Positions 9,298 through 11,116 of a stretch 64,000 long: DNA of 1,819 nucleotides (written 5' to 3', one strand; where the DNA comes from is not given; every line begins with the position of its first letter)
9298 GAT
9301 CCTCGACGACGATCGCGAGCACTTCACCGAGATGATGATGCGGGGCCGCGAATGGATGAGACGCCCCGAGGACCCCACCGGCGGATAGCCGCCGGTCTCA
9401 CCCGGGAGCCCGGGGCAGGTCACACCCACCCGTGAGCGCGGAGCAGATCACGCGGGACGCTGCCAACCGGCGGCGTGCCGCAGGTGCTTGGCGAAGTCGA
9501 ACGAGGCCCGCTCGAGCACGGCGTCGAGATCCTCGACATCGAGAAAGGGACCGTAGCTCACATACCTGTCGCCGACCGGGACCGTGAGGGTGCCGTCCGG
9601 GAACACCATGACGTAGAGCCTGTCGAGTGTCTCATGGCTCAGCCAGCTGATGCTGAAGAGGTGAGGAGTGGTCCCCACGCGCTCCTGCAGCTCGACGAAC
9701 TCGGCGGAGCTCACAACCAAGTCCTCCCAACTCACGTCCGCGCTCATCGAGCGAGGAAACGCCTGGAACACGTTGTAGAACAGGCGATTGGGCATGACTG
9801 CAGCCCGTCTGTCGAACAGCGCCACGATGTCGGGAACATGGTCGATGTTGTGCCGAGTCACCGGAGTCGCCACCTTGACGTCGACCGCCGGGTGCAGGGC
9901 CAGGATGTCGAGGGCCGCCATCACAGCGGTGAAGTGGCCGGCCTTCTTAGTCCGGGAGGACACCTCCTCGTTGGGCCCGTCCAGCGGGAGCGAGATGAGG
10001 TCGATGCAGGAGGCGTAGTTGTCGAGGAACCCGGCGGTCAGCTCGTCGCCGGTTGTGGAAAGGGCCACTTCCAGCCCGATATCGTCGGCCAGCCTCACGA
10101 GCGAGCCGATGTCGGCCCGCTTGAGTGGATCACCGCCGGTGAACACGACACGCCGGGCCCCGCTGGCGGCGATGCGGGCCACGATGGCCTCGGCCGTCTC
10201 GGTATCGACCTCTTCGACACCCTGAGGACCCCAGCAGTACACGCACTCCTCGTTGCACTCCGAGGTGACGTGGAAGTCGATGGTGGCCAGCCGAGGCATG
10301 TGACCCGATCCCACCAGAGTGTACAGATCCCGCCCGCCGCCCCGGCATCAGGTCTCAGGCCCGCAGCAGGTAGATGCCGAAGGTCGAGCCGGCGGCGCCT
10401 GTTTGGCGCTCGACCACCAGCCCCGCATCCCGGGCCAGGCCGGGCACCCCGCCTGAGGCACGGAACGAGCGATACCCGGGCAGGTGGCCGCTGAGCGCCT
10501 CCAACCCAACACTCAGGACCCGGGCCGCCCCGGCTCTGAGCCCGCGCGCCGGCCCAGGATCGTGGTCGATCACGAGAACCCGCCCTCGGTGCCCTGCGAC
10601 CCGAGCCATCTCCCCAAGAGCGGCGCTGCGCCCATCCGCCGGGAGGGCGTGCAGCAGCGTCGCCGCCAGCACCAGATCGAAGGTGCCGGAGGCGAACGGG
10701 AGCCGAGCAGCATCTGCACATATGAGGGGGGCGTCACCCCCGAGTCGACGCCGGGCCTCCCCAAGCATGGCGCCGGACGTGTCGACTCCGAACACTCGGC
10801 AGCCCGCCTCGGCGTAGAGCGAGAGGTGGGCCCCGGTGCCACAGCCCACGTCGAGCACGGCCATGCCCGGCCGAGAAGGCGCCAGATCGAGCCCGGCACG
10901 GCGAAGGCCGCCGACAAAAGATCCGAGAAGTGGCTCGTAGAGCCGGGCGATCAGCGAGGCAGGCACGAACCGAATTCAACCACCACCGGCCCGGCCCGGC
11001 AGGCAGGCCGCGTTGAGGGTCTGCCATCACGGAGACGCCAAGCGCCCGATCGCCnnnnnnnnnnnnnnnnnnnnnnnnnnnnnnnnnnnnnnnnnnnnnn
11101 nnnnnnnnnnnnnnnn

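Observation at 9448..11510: Single-cluster radical SAM enzyme with MoaA/viperin-like CNxxCxYC motif, co-oriented with a SAM methyltransferase and a type IV pilin-like gene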

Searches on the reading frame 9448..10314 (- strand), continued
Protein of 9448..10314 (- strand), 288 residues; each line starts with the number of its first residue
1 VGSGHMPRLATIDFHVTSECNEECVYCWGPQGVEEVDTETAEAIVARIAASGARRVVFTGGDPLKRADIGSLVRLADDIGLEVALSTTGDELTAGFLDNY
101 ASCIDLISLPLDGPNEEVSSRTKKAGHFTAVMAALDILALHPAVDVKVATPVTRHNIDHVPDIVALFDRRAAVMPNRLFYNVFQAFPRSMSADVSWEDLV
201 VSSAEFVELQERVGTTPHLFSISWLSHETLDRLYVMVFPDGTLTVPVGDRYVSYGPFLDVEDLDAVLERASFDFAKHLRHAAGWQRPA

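Call 66: search_protein_families(library=pfam, proteins=[P0121, P0155, P0177, P0178, P0186, P0191, P0206, P0233, P0236, P0263], max_evalue=0.001)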
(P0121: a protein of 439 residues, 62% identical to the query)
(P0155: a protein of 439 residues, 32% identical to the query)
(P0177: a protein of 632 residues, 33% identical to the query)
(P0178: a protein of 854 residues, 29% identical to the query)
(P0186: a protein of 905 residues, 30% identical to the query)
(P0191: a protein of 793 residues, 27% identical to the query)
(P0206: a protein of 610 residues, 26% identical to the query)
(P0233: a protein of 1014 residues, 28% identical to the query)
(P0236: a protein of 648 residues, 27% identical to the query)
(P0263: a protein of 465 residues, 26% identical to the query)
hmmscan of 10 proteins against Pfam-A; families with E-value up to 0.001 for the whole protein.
P0121 (439 aa): 3 families
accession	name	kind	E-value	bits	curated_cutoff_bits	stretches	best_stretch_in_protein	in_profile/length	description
PF04055.27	Radical_SAM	-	1.7e-17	64.5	29.5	1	167-317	3-165/166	Radical SAM superfamily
PF01243.27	PNPOx_N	-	1.2e-12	48.7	28.1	1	11-90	3-75/120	Pyridoxamine 5'-phosphate oxidase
PF13353.11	Fer4_12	-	1.4e-05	25.8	22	1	167-277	11-128/137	4Fe-4S single cluster domain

P0155 (439 aa): 3 families
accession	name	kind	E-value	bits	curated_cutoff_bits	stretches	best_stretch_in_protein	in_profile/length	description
PF04055.27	Radical_SAM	-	1.3e-24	87.6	29.5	1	171-313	2-152/166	Radical SAM superfamily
PF13353.11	Fer4_12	-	9.8e-06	26.3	22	1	174-272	13-115/137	4Fe-4S single cluster domain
PF01467.32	CTP_transf_like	-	1.6e-05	25.6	21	1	5-77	2-72/133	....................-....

P0177 (632 aa): 4 families
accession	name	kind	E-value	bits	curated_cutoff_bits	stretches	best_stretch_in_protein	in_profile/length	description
PF04055.27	Radical_SAM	-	2.1e-44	152.1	29.5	2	304-462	3-164/166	Radical SAM superfamily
PF13353.11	Fer4_12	-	6.9e-09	36.6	22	1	306-391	13-95/137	4Fe-4S single cluster domain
PF19419.5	DUF5983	-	5.3e-06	27.1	27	0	66-97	50-81/90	Family of unknown function (DUF5983) C-terminal domain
PF01261.30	AP_endonuc_2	-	0.0004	20.6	31.1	0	309-402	41-146/249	Xylose isomerase-like TIM barrel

P0178 (854 aa): 3 families
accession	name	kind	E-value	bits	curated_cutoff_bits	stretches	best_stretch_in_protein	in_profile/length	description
PF04055.27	Radical_SAM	-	1.4e-55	188.4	29.5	2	10-167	2-164/166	Radical SAM superfamily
PF13353.11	Fer4_12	-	4.6e-16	59.8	22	2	12-124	12-125/137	4Fe-4S single cluster domain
PF13186.11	SPASM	-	1.6e-10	41.6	21.5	1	238-304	1-67/67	Iron-sulfur cluster-binding domain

P0186 (905 aa): 3 families
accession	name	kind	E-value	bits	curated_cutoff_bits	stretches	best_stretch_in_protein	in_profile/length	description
PF04055.27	Radical_SAM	-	5.1e-52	176.8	29.5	2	103-268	2-164/166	Radical SAM superfamily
PF13353.11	Fer4_12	-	2.1e-11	44.7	22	1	560-665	9-117/137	4Fe-4S single cluster domain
PF13186.11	SPASM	-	1.4e-07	32.1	21.5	0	338-370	1-35/67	Iron-sulfur cluster-binding domain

P0191 (793 aa): 4 families
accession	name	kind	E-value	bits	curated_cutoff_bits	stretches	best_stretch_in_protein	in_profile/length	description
PF13676.11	TIR_2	-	9e-16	58.9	28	1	10-121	1-109/122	TIR domain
PF04055.27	Radical_SAM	-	1.6e-14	54.9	29.5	1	177-311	3-147/166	Radical SAM superfamily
PF01037.27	AsnC_trans_reg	-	2.5e-07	30.9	25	0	714-756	13-56/73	Lrp/AsnC ligand binding domain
PF13353.11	Fer4_12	-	0.00087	20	22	0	178-274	12-116/137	4Fe-4S single cluster domain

P0206 (610 aa): 2 families
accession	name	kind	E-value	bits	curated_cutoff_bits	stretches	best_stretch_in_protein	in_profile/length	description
PF04055.27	Radical_SAM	-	1.4e-43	149.4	29.5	2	313-464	3-165/166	Radical SAM superfamily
PF13353.11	Fer4_12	-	0.00011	23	22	0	316-390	14-94/137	4Fe-4S single cluster domain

P0233 (1014 aa): 3 families
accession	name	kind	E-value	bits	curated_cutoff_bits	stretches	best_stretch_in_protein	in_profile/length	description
PF24390.1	PRTase-CE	-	4.3e-28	99.3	27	1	730-1010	1-253/253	PRTase-CE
PF04055.27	Radical_SAM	-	1.3e-20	74.6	29.5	1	10-164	2-166/166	Radical SAM superfamily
PF00072.30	Response_reg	-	2.1e-08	34.7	30.2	1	569-672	1-101/111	Response regulator receiver domain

P0236 (648 aa): 2 families
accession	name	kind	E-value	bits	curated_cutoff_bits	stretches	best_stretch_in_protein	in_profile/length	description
PF04055.27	Radical_SAM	-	1.8e-53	181.5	29.5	2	341-496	2-166/166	Radical SAM superfamily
PF13353.11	Fer4_12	-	3.4e-09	37.5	22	0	10-62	13-66/137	4Fe-4S single cluster domain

P0263 (465 aa): 2 families
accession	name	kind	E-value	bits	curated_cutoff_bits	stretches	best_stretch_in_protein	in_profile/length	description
PF04055.27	Radical_SAM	-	2.7e-20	73.6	29.5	1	172-310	4-152/166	Radical SAM superfamily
PF13353.11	Fer4_12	-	0.00044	21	22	1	172-235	12-76/137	4Fe-4S single cluster domain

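Call 67: find_encoding_contigs(protein=P0294, flank=6000, max_places=2)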
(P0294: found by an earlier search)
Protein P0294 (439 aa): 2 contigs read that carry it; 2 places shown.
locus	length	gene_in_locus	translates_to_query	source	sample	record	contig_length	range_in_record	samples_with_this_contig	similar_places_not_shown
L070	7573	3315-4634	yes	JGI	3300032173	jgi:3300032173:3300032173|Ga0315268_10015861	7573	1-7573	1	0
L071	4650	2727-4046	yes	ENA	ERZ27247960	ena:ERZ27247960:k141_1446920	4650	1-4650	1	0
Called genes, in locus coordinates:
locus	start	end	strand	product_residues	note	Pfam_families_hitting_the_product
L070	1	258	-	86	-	?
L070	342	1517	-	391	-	PF07730:HisKA_3, PF02518:HATPase_c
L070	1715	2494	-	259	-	PF00795:CN_hydrolase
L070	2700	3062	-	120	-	PF04430:DUF498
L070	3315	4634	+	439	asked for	PF01243:PNPOx_N, PF04055:Radical_SAM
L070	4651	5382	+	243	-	PF01904:DUF72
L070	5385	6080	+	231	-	PF01135:PCMT, PF13847:Methyltransf_31 (weak)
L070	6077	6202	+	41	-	-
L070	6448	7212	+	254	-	-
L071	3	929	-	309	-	?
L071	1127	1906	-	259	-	PF00795:CN_hydrolase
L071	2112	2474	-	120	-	PF04430:DUF498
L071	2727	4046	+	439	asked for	PF01243:PNPOx_N, PF04055:Radical_SAM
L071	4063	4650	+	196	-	?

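Call 80: find_encoding_contigs(protein=P0149, flank=5000, max_places=1)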
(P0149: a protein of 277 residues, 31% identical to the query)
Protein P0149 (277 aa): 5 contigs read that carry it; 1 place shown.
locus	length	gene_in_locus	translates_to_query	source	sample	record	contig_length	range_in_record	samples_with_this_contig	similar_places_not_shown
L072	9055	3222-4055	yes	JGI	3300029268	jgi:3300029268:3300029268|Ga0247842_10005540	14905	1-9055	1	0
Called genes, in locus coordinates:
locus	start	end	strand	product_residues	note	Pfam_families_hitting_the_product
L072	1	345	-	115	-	?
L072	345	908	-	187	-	PF01479:S4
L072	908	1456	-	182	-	PF00416:Ribosomal_S13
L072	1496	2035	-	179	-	PF04919:DUF655, PF14579:HHH_6 (weak)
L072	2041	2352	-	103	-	PF03874:RNA_pol_Rpb4 (weak)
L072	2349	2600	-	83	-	PF01157:Ribosomal_L21e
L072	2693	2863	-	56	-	-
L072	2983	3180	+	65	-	PF01194:RNA_pol_N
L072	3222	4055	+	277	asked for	PF04055:Radical_SAM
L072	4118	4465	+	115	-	-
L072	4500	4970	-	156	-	-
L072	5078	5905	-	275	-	-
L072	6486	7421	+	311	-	PF01073:3Beta_HSD, PF01370:Epimerase, PF02719:Polysacc_synt_2, PF04321:RmlD_sub_bind, PF16363:GDP_Man_Dehyd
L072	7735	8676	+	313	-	PF02355:SecD_SecF_C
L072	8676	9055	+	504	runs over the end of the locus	PF02355:SecD_SecF_C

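Call 81: find_encoding_contigs(protein=P0142, flank=5000, max_places=1)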
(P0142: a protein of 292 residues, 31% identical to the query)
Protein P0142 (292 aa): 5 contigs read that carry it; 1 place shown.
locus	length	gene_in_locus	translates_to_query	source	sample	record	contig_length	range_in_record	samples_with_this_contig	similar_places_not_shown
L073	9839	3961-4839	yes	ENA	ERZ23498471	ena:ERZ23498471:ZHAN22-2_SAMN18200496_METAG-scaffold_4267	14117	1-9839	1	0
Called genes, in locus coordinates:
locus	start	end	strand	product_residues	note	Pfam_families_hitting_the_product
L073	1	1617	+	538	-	?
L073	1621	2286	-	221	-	PF01269:Fibrillarin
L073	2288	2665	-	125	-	-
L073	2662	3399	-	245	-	PF01798:Nop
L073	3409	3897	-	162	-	PF13404:HTH_AsnC-type, PF13412:HTH_24, PF08220:HTH_DeoR (faint), PF01037:AsnC_trans_reg (weak)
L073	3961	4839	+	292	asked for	PF04055:Radical_SAM, PF13353:Fer4_12 (weak)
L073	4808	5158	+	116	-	PF07883:Cupin_2 (weak)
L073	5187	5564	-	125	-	PF00072:Response_reg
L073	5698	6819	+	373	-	PF03463:eRF1_1, PF18854:baeRF_family10, PF03464:eRF1_2, PF18859:acVLRF1, PF03465:eRF1_3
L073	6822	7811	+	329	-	-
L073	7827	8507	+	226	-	-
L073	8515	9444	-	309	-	PF02729:OTCace_N, PF00185:OTCace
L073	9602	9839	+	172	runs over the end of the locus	-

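Call 82: find_encoding_contigs(protein=P0151, flank=5000, max_places=1)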
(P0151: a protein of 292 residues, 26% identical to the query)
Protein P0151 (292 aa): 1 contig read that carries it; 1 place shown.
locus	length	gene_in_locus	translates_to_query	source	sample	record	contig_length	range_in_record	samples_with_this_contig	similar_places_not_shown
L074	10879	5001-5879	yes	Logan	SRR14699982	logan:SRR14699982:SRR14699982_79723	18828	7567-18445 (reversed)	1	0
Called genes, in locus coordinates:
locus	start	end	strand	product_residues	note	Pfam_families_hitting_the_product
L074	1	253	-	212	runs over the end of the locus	?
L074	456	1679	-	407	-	PF12840:HTH_20 (faint), PF02661:Fic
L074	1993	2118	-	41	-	PF24434:DUF7557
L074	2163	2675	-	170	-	PF01978:TrmB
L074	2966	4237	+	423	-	-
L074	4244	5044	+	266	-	PF00294:PfkB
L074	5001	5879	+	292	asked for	PF04055:Radical_SAM, PF13353:Fer4_12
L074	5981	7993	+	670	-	PF01555:N6_N4_Mtase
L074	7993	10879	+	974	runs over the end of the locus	PF04851:ResIII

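Call 83: find_related_loci(query=A2, collection=viral_contigs, flank=5000)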
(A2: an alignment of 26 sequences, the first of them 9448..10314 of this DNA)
Query A2 (288 aa) in viral_contigs; peptide patterns used: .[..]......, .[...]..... (x = any residue, [..] = any of these).
6 stretches matched a pattern, but none encodes a relative of the query by tblastn (E <= 1e-3).

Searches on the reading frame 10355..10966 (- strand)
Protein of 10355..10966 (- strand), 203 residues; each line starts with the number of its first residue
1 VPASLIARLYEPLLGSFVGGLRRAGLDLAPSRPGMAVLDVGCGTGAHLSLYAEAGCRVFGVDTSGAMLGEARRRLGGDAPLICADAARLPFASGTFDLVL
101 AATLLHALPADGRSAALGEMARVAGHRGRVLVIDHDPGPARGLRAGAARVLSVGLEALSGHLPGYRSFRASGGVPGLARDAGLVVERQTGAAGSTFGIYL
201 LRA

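Call 3: search_protein_families(library=pfam, proteins=[window:10355-10966:-], max_evalue=0.01)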
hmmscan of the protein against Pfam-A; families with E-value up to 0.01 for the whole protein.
window:10355-10966:- (203 aa): 11 families
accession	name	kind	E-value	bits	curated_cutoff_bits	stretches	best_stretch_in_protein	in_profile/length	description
PF13649.12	Methyltransf_25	-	2.3e-21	76.7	27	1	37-125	1-94/97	Methyltransferase domain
PF08241.18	Methyltransf_11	-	1.4e-20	74.2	21.2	1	38-131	1-94/95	Methyltransferase domain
PF13847.12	Methyltransf_31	-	1.5e-12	47.9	27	1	32-136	2-113/145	Methyltransferase domain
PF08242.18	Methyltransf_12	-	1.7e-12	48.4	30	1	38-129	1-97/98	Methyltransferase domain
PF13489.12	Methyltransf_23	-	1.9e-09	37.9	27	1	24-138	12-122/164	Methyltransferase domain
PF01209.24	Ubie_methyltran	-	2.4e-08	34.1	20.1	1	27-134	41-153/233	ubiE/COQ5 methyltransferase family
PF01728.25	FtsJ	-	0.0022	18.4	24.1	1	32-70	20-59/181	FtsJ-like methyltransferase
PF05724.17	TPMT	-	0.0029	17.8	26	0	32-133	36-154/218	Thiopurine S-methyltransferase (TPMT)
PF01135.25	PCMT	-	0.0033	17.7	20.3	1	32-76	72-119/210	Protein-L-isoaspartate(D-aspartate) O-methyltransferase (PCMT)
PF07021.18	MetW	-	0.0039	17.3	21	1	32-107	12-87/193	Methionine biosynthesis protein MetW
PF02353.26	CMAS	-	0.0042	16.9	27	1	32-67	61-97/273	Mycolic acid cyclopropane synthetase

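Call 4: search_protein_families(library=ncbifam, proteins=[window:10355-10966:-], max_evalue=0.01)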
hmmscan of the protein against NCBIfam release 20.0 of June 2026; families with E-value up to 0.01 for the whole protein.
window:10355-10966:- (203 aa): 35 families (the best 25 are shown)
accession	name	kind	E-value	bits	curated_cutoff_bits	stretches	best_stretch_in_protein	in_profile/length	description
NF045667.1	MTase_DVU1556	equivalog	3.2e-21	75.8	155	1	22-134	11-121/213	DVU_1556 family methyltransferase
NF043040.1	corrin_prot_MT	hypoth_equivalog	1.4e-19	70.4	180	1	32-199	40-212/216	corrinoid protein-associated methyltransferase CpaM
NF001241.0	PRK00216.1-2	equivalog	1.4e-13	51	327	1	23-134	41-149/231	demethylmenaquinone methyltransferase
TIGR01934.1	MenG_MenH_UbiE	subfamily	1.3e-12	47.5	158.35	1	28-135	34-144/223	ubiquinone/menaquinone biosynthesis methyltransferase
NF047649.1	MTase_UXPK_star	exception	1.6e-12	47.1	460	1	2-134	48-183/283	methyltransferase/UXPK-star double selenoprotein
NF007610.0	PRK10258.1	equivalog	8.2e-12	45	342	1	28-130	37-136/251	malonyl-ACP O-methyltransferase BioC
NF001244.0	PRK00216.1-5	equivalog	2e-10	40.4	216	1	29-134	44-155/236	bifunctional demethylmenaquinone methyltransferase/2-methoxy-6-polyprenyl-1,4-benzoquinol methylase UbiE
NF001240.0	PRK00216.1-1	equivalog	7.1e-10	38.3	378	1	23-135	53-171/251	bifunctional demethylmenaquinone methyltransferase/2-methoxy-6-polyprenyl-1,4-benzoquinol methylase UbiE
TIGR02021.1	BchM-ChlM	equivalog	5e-09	35.9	158.9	1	33-126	54-149/218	magnesium protoporphyrin IX methyltransferase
NF045882.1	PLipidMtase_Leg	equivalog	1.4e-08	34.8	390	1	34-135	43-146/207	phospholipid N-methyltransferase PmtA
NF041255.1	mycofact_MftM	equivalog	1.4e-08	34.4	200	1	34-127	140-236/289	mycofactocin oligosaccharide methyltransferase MftM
NF041537.1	ArsM_AhpD_UU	exception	3.6e-08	32.6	510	1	25-134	68-182/345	arsenite methyltransferase/AhpD domain selenoprotein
TIGR02072.1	BioC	equivalog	4.7e-08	33.1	184.95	1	35-106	36-108/244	malonyl-ACP O-methyltransferase BioC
NF001243.0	PRK00216.1-4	equivalog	1.3e-07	31.2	235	1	31-134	45-153/237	demethylmenaquinone methyltransferase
NF041536.1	ArsM_DUF2284_UU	exception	5.9e-07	28.2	575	1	28-134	71-182/459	arsenite methyltransferase/DUF2284 domain selenoprotein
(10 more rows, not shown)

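Call 5: search_protein_families(library=padloc, proteins=[window:10355-10966:-], max_evalue=0.1)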
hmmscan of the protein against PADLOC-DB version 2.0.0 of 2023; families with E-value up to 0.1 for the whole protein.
window:10355-10966:- (203 aa): 3 families
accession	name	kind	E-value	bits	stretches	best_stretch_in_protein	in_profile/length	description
PDLC04134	mad2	-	3.9e-18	63.6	1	22-140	280-402/492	mads_2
PDLC03364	MTase_II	-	0.044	10.8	1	12-63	37-88/380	Type II methyltransferase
PDLC03632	MTase_III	-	0.055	9.5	1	31-77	485-531/983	Type III methyltransferase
